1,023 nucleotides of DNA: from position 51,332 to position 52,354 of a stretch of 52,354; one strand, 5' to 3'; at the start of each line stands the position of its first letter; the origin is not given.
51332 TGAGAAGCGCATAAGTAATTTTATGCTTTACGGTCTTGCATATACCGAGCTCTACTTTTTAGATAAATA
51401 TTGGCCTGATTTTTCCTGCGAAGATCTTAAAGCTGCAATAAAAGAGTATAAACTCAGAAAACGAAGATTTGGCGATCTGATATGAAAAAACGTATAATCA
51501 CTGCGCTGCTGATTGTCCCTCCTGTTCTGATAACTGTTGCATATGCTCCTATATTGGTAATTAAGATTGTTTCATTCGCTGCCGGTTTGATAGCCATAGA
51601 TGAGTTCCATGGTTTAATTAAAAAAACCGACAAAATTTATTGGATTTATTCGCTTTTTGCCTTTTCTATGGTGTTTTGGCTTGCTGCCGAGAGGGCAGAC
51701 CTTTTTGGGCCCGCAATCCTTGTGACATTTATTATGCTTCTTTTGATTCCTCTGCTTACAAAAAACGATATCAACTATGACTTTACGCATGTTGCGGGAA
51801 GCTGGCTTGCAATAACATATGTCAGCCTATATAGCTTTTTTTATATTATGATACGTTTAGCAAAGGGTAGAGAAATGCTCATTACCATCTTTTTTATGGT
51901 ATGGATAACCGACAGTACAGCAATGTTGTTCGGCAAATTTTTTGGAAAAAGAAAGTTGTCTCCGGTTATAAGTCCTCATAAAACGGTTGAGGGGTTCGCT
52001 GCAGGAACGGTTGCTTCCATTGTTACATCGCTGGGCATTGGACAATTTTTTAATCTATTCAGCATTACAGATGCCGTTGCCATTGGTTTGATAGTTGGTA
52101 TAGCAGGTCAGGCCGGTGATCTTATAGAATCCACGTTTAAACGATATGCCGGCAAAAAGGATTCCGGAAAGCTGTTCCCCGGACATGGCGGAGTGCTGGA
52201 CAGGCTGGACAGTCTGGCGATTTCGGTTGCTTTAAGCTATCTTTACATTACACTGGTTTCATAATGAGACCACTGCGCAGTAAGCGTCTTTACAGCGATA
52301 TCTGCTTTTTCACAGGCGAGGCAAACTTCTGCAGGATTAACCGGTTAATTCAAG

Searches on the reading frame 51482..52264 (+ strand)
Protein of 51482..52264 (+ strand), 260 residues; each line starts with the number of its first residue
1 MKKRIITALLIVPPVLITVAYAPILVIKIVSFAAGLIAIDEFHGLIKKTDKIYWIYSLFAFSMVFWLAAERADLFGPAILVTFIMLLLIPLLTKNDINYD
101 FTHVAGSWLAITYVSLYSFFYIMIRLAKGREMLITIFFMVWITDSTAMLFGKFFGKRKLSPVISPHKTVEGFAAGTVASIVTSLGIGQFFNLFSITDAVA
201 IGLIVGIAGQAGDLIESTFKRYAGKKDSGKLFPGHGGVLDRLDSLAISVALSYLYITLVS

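Call 50: search_protein_families(library=pfam, proteins=[window:51482-52264:+], max_evalue=0.001)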
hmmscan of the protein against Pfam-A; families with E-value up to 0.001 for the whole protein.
window:51482-52264:+ (260 aa): 1 family
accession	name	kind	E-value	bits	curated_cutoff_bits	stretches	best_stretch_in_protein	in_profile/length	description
PF01148.25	CTP_transf_1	-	6.3e-54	184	24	1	2-258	1-263/264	Cytidylyltransferase family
